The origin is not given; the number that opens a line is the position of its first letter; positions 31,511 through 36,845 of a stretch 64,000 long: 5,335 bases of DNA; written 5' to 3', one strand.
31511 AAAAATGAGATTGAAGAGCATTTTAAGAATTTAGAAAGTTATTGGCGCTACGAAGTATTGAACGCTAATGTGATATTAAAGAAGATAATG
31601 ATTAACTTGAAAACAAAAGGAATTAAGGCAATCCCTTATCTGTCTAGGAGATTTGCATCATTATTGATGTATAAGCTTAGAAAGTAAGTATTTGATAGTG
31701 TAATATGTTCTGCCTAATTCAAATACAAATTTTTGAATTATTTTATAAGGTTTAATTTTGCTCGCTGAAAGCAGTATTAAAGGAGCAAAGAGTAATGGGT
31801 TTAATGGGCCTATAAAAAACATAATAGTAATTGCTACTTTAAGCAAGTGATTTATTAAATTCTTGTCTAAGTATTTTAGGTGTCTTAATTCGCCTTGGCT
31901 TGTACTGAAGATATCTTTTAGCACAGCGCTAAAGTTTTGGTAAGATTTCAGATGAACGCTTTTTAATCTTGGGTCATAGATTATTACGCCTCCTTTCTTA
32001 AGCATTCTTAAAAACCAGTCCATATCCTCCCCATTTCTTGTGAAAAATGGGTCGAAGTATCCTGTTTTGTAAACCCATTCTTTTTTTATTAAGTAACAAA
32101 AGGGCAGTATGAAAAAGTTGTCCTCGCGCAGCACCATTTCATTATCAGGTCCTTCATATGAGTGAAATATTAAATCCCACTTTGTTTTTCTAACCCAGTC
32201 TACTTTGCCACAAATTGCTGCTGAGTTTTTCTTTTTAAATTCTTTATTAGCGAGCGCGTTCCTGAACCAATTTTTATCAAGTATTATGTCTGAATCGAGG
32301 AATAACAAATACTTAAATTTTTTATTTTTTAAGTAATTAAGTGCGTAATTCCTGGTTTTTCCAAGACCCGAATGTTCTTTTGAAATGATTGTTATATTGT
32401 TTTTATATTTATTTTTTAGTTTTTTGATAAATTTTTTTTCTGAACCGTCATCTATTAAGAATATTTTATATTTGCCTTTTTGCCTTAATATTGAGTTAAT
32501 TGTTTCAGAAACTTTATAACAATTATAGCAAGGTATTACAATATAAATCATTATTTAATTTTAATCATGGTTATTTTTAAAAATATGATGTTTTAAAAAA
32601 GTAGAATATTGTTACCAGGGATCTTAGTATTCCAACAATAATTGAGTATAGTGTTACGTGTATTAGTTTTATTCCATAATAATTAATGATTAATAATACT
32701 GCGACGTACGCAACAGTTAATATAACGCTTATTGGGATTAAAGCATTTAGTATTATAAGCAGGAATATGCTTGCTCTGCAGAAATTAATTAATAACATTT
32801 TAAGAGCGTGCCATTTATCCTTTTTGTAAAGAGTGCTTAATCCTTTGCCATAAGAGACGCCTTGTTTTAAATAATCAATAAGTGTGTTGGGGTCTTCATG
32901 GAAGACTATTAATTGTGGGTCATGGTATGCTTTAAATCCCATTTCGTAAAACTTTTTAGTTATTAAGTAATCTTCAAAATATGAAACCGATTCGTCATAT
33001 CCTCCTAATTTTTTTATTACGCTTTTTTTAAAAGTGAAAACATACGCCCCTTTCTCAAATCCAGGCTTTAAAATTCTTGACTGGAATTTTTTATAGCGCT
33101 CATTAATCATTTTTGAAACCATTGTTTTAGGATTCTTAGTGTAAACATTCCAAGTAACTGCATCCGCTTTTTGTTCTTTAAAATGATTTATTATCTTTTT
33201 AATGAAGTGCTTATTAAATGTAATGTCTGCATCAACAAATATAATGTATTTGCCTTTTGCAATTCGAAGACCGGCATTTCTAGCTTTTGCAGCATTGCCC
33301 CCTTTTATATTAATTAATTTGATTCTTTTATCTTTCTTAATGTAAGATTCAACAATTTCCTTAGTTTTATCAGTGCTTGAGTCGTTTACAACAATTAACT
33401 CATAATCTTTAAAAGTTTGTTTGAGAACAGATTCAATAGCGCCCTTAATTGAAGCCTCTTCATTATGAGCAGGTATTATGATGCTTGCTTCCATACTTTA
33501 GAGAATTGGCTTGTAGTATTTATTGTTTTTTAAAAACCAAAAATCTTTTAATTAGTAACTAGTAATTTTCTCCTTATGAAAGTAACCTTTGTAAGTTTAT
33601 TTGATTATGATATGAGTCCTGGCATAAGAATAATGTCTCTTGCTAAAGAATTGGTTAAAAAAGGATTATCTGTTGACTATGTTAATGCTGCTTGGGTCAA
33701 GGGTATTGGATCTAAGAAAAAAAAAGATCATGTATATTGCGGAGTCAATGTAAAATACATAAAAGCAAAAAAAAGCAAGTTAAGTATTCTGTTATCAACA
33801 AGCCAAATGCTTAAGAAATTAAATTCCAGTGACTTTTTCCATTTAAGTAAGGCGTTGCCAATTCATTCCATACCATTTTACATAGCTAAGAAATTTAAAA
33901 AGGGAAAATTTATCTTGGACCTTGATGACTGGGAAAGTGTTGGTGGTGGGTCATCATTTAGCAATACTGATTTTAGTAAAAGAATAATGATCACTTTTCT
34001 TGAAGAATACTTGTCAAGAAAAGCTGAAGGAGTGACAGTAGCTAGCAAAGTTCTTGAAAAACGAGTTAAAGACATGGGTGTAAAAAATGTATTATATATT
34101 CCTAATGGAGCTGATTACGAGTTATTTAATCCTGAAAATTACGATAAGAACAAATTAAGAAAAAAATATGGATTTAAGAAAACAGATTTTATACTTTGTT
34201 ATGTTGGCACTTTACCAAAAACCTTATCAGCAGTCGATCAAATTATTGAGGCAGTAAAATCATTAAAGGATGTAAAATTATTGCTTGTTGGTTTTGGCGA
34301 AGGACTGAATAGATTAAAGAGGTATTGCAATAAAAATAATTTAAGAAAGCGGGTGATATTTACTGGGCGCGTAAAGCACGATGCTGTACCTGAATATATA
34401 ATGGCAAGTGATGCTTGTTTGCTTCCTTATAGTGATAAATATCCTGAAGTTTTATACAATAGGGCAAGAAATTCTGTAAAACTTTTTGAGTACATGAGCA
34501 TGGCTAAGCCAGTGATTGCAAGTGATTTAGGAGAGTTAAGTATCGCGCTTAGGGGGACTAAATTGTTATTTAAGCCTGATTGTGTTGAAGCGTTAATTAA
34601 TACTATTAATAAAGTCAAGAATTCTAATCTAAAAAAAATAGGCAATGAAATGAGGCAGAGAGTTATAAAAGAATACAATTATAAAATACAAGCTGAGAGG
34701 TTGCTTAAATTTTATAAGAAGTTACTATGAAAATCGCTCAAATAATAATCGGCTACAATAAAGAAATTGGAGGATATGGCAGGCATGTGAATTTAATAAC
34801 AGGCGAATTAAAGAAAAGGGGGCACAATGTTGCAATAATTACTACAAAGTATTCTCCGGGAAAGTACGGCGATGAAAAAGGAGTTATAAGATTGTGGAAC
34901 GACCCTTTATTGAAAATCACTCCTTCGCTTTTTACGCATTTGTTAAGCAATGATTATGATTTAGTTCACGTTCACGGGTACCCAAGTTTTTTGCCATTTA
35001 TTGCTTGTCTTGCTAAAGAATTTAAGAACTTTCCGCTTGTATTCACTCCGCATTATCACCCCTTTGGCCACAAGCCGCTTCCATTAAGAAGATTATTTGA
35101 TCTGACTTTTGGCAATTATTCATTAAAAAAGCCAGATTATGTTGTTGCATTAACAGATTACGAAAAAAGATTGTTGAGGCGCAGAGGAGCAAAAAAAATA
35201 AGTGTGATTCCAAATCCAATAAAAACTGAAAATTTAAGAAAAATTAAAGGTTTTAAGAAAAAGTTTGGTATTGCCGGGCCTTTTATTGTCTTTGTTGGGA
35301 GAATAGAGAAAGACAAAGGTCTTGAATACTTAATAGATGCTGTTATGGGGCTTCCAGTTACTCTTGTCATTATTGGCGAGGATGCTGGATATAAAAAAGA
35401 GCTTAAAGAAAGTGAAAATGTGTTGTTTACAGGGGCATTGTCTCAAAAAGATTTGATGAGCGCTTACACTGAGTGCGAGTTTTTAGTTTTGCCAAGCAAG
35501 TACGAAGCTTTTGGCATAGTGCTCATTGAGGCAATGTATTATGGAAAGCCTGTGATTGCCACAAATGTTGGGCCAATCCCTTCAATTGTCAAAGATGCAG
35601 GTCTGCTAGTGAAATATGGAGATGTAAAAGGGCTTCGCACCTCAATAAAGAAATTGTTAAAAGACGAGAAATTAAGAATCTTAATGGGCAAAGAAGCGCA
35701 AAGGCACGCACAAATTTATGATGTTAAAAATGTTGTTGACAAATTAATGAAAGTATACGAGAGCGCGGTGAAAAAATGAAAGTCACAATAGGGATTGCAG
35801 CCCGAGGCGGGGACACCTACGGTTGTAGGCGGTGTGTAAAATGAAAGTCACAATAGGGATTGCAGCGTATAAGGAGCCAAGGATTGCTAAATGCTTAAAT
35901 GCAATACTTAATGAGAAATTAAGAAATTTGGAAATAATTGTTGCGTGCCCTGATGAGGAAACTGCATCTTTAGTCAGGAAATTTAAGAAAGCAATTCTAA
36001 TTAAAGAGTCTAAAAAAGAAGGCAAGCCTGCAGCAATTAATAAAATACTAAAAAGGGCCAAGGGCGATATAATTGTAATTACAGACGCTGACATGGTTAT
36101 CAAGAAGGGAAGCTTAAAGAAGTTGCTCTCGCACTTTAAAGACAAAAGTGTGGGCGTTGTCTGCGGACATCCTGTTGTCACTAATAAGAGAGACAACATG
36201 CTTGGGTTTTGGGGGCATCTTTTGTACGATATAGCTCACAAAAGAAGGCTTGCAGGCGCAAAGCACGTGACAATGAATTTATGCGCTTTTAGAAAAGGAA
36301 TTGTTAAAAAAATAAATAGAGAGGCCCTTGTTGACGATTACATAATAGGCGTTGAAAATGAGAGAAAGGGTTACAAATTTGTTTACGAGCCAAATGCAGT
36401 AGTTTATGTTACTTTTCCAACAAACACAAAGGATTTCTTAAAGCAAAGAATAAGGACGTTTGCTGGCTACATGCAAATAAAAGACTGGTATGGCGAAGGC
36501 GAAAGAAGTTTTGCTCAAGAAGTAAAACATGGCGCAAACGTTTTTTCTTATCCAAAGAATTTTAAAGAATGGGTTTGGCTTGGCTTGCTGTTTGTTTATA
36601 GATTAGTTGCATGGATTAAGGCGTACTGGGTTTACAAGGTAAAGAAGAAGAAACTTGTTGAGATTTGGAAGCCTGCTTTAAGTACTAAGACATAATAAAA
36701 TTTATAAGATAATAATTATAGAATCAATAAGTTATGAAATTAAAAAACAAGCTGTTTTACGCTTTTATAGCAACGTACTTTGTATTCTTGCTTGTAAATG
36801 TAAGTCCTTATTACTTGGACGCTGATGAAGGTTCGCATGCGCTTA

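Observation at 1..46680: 46-kb glycosylation super-locus with eight GT-C-type polytopic enzymes, suggesting glycan assembly largely on the outer membrane face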

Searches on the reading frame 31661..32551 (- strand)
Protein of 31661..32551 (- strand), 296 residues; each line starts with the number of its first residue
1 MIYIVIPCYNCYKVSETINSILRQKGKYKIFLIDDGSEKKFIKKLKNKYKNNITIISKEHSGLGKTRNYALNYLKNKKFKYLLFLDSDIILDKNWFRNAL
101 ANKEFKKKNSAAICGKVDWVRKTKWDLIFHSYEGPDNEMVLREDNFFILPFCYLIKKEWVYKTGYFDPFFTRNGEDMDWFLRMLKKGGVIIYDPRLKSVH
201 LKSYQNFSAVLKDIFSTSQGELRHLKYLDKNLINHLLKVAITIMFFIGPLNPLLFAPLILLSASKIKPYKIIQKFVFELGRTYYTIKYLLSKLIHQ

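Call 6: search_protein_families(library=pfam, proteins=[window:31661-32551:-], max_evalue=0.00001)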
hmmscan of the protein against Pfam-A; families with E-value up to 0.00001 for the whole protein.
window:31661-32551:- (296 aa): 3 families
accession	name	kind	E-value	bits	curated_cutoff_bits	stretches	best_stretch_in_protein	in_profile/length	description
PF00535.33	Glycos_transf_2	-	1.9e-18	67.4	23.3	1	4-160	2-164/168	Glycosyl transferase family 2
PF13641.12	Glyco_tranf_2_3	-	6.4e-10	39.9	27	1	2-194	3-205/230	Glycosyltransferase like family 2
PF10111.15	Glyco_tranf_2_2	-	1.7e-08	34.7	27.3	1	4-209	2-227/276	Glycosyltransferase like family 2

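Call 43: search_protein_families(library=ncbifam, proteins=[window:31661-32551:-], max_evalue=0.00001)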
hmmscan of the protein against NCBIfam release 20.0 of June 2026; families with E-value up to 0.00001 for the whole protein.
window:31661-32551:- (296 aa): 6 families
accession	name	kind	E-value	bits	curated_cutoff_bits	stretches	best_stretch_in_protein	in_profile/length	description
TIGR03965.1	mycofact_glyco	equivalog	4.3e-11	42.4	280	1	4-202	78-282/467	mycofactocin biosynthesis glycosyltransferase MftF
TIGR01556.1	rhamnosyltran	subfamily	1.2e-10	41.1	200.55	1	15-272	11-272/281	rhamnosyltransferase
NF038299.1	EPS_HpsN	equivalog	3.2e-09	36.2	425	1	2-117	3-119/317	hormogonium polysaccharide biosynthesis glycosyltransferase HpsN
TIGR03937.1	PgaC_IcaA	equivalog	3.5e-09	36.1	422.3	1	2-114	47-160/407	poly-beta-1,6-N-acetyl-D-glucosamine synthase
NF041875.1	EPS_EpsD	equivalog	4.5e-09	36.2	370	1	4-208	3-214/325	exopolysaccharide biosynthesis glycosyltransferase EpsD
NF047683.1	TeichurnBiosyTuaG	equivalog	1.6e-08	34.5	400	1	2-113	8-118/252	teichuronic acid biosynthesis protein TuaG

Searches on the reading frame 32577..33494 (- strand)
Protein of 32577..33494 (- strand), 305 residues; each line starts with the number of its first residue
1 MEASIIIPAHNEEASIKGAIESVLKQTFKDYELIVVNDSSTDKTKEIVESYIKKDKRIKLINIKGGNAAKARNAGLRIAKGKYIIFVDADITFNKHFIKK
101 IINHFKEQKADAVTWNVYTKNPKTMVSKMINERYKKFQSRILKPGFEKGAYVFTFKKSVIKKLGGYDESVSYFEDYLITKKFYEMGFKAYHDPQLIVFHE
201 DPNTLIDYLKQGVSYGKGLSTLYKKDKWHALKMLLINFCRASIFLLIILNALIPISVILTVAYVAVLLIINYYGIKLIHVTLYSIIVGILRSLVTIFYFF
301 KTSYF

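Call 6: search_protein_families(library=pfam, proteins=[window:32577-33494:-], max_evalue=0.00001)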
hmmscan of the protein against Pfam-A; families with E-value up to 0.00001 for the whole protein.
window:32577-33494:- (305 aa): 5 families
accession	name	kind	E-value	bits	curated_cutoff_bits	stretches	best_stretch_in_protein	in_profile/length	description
PF00535.33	Glycos_transf_2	-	4.8e-39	134.4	23.3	1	4-140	1-140/168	Glycosyl transferase family 2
PF13641.12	Glyco_tranf_2_3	-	5e-18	66.4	27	1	4-211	4-223/230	Glycosyltransferase like family 2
PF10111.15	Glyco_tranf_2_2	-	3e-13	50.3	27.3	1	4-178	1-195/276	Glycosyltransferase like family 2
PF13506.12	Glyco_transf_21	-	4.5e-11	43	21.7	1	74-200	24-155/174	Glycosyl transferase family 21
PF13632.12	Glyco_trans_2_3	-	5.3e-10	39.9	27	1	83-270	1-192/198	Glycosyl transferase family group 2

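Call 41: search_solved_structures(query=window:32577-33494:-, max_evalue=0.001)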
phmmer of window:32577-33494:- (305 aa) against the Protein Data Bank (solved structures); distinct sequences matched with E-value up to 0.001: 25.
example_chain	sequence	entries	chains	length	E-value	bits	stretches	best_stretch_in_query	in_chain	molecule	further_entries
5hea_A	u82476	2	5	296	3.2e-21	79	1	4-134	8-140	Putative glycosyltransferase (GalT1)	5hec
2z87_A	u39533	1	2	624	5.4e-20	75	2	4-186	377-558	Chondroitin synthase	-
2z86_A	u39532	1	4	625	5.4e-20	75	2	4-186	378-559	Chondroitin synthase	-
5tze_C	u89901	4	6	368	7.9e-16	61.3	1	1-133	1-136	Glycosyl transferase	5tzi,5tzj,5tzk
5tz8_A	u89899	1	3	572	1.4e-15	60.5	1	1-132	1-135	Glycosyl transferase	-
6h1j_A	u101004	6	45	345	1e-14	57.6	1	3-185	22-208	Probable ss-1,3-N-acetylglucosaminyltransferase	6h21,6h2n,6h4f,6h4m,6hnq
6p61_A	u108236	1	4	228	2.8e-14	56.2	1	3-117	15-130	Glycosyltransferase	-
3bcv_A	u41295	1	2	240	6.2e-13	51.8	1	3-113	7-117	Putative glycosyltransferase protein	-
3l7j_A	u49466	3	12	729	1.7e-12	50.4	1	4-107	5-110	Teichoic acid biosynthesis protein F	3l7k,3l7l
3l7i_A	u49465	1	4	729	1.7e-12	50.4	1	4-107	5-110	Teichoic acid biosynthesis protein F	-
3l7m_A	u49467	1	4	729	1.7e-12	50.4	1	4-107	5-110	Teichoic acid biosynthesis protein F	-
8bz4_A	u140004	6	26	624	7.4e-11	45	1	3-117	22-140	Glycosyltransferase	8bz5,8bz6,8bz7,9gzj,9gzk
8bz8_A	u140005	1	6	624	7.7e-11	44.9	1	3-117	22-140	Glycosyltransferase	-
8vh7_A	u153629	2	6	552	1.6e-10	43.9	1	4-120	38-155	Heparosan synthase B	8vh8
8viw_A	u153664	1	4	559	1.6e-10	43.9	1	4-120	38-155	Heparosan synthase B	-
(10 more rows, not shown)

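Call 43: search_protein_families(library=ncbifam, proteins=[window:32577-33494:-], max_evalue=0.00001)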
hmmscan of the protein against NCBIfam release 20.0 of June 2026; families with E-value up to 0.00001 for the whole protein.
window:32577-33494:- (305 aa): 23 families
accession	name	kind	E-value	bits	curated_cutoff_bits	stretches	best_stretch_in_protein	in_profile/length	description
TIGR03937.1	PgaC_IcaA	equivalog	2.2e-30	105.9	422.3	1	3-287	47-331/407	poly-beta-1,6-N-acetyl-D-glucosamine synthase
NF047683.1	TeichurnBiosyTuaG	equivalog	1.4e-27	97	400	1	3-131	8-138/252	teichuronic acid biosynthesis protein TuaG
NF007482.0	PRK10073.1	equivalog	7.9e-26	90.8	423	1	3-117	8-122/334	glycosyltransferase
NF041875.1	EPS_EpsD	equivalog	2.1e-25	89.8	370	1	4-227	2-235/325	exopolysaccharide biosynthesis glycosyltransferase EpsD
TIGR04283.1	glyco_like_mftF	equivalog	1e-23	84.1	182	1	4-186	2-173/221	TIGR04283 family arsenosugar biosynthesis glycosyltransferase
TIGR03965.1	mycofact_glyco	equivalog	3.4e-23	82.2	280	1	2-266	75-351/467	mycofactocin biosynthesis glycosyltransferase MftF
NF050050.1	ProtGlycPglI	equivalog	3e-19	69.5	500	1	4-163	5-168/306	GalNAc(5)-diNAcBac-PP-undecaprenol beta-1,3-glucosyltransferase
NF053739.1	GlytfEpsEBac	equivalog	1.8e-17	63.2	450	1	3-191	3-194/265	glycosyltransferase EpsE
NF038299.1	EPS_HpsN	equivalog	9.8e-17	60.9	425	1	3-120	3-122/317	hormogonium polysaccharide biosynthesis glycosyltransferase HpsN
NF041394.1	GtaseAglG_Halo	equivalog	6.2e-16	58.5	440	1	1-175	1-183/304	glucosyl-dolichyl phosphate glucuronosyltransferase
NF038302.1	EPS_HpsE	equivalog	1.3e-12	47.3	300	1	2-112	2-117/307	hormogonium polysaccharide biosynthesis glycosyltransferase HpsE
TIGR03469.1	HpnB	hypoth_equivalog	3.3e-12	46.1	379.25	1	4-117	47-172/386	hopene-associated glycosyltransferase HpnB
NF045692.1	OglycostaseCruG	equivalog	5.6e-12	45.3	600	1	3-114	43-161/386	2'-O-glycosyltransferase CruG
TIGR04242.1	nodulat_NodC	equivalog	8.7e-12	44.7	550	1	4-134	51-186/395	chitooligosaccharide synthase NodC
NF047588.1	GlcsyltransPgfSStrep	equivalog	2.4e-11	43.4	500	1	1-284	1-284/308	glycosyltransferase PgfS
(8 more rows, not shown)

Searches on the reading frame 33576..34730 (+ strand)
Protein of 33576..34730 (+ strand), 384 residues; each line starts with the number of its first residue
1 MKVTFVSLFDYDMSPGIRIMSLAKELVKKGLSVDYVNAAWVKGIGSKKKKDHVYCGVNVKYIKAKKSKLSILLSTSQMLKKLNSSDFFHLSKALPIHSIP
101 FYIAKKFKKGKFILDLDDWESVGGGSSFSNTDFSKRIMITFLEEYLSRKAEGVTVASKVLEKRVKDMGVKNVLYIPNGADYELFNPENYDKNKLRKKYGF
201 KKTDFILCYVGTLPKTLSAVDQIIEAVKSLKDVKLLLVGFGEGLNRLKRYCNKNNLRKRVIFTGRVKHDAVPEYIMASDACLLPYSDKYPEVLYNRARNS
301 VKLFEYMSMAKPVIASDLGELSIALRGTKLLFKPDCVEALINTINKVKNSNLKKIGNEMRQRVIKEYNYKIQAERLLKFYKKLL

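Call 6: search_protein_families(library=pfam, proteins=[window:33576-34730:+], max_evalue=0.00001)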
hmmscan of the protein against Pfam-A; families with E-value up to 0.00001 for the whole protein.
window:33576-34730:+ (384 aa): 3 families
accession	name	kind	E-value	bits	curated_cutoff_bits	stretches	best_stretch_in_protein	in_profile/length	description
PF00534.26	Glycos_transf_1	-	8.3e-21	74.7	26.4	1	190-365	1-167/172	Glycosyl transferases group 1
PF13692.12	Glyco_trans_1_4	-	2.5e-19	70.4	27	1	206-347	3-139/142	Glycosyl transferases group 1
PF13524.12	Glyco_trans_1_2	-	1.4e-08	35.2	25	1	223-377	5-143/144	Glycosyl transferase-like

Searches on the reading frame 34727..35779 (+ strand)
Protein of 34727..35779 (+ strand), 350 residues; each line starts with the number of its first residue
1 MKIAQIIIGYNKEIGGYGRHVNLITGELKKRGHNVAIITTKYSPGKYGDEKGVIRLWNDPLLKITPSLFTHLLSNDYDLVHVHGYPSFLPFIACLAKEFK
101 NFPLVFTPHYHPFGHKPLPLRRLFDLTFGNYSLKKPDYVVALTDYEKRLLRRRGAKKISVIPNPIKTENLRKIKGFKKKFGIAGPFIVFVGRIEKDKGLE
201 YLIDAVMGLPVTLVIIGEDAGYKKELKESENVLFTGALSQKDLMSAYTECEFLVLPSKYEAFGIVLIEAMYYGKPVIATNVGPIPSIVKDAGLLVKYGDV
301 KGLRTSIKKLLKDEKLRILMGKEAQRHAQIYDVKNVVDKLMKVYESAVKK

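Call 6: search_protein_families(library=pfam, proteins=[window:34727-35779:+], max_evalue=0.00001)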
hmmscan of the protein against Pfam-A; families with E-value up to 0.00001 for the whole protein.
window:34727-35779:+ (350 aa): 4 families
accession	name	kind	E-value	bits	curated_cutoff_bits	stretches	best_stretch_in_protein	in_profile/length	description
PF00534.26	Glycos_transf_1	-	1.1e-34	119.9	26.4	1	184-326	15-171/172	Glycosyl transferases group 1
PF13692.12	Glyco_trans_1_4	-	1.9e-28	100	27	1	185-313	2-142/142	Glycosyl transferases group 1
PF13439.12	Glyco_transf_4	-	5.9e-23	82.2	28.5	1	14-168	1-169/170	Glycosyltransferase Family 4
PF13579.12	Glyco_trans_4_4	-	3.6e-20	73.3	29.7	1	15-163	1-157/158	Glycosyl transferase 4-like domain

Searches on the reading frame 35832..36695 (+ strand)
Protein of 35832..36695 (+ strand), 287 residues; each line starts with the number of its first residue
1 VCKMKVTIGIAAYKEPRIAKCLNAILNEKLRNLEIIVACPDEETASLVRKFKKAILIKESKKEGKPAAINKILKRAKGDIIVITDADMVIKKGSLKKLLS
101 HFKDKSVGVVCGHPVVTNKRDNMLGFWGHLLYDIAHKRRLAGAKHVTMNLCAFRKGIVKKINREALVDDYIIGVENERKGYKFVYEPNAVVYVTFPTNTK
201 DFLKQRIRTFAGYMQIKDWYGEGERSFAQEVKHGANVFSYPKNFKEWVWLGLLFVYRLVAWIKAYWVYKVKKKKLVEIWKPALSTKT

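Call 6: search_protein_families(library=pfam, proteins=[window:35832-36695:+], max_evalue=0.00001)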
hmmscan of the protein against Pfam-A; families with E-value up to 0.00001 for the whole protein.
window:35832-36695:+ (287 aa): 4 families
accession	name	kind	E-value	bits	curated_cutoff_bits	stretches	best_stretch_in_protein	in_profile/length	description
PF13641.12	Glyco_tranf_2_3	-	2.8e-24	86.8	27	1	6-208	3-226/230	Glycosyltransferase like family 2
PF00535.33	Glycos_transf_2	-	1.7e-20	74.1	23.3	1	8-158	2-164/168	Glycosyl transferase family 2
PF13632.12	Glyco_trans_2_3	-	1.8e-12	47.9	27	1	80-268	1-178/198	Glycosyl transferase family group 2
PF13506.12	Glyco_transf_21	-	2.5e-10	40.5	21.7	1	65-202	18-165/174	Glycosyl transferase family 21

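Call 43: search_protein_families(library=ncbifam, proteins=[window:35832-36695:+], max_evalue=0.00001)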
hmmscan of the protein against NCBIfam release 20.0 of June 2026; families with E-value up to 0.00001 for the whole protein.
window:35832-36695:+ (287 aa): 7 families
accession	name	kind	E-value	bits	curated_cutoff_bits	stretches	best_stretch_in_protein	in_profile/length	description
TIGR03937.1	PgaC_IcaA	equivalog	1.8e-18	66.7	422.3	1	5-214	46-271/407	poly-beta-1,6-N-acetyl-D-glucosamine synthase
TIGR03965.1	mycofact_glyco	equivalog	1e-10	41.1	280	1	16-125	87-202/467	mycofactocin biosynthesis glycosyltransferase MftF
TIGR04242.1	nodulat_NodC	equivalog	1.1e-08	34.5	550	1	55-151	109-206/395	chitooligosaccharide synthase NodC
NF041875.1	EPS_EpsD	equivalog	2.4e-08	33.8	370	0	16-119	12-120/325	exopolysaccharide biosynthesis glycosyltransferase EpsD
TIGR03472.1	HpnI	equivalog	7.6e-07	28.3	310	0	71-111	120-160/373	bacteriohopanetetrol glucosamine biosynthesis glycosyltransferase HpnI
TIGR03030.1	CelA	equivalog_domain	8e-07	27.4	699.1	0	41-104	192-255/714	UDP-forming cellulose synthase catalytic subunit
NF038299.1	EPS_HpsN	equivalog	4.6e-06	25.8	425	1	7-115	4-120/317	hormogonium polysaccharide biosynthesis glycosyltransferase HpsN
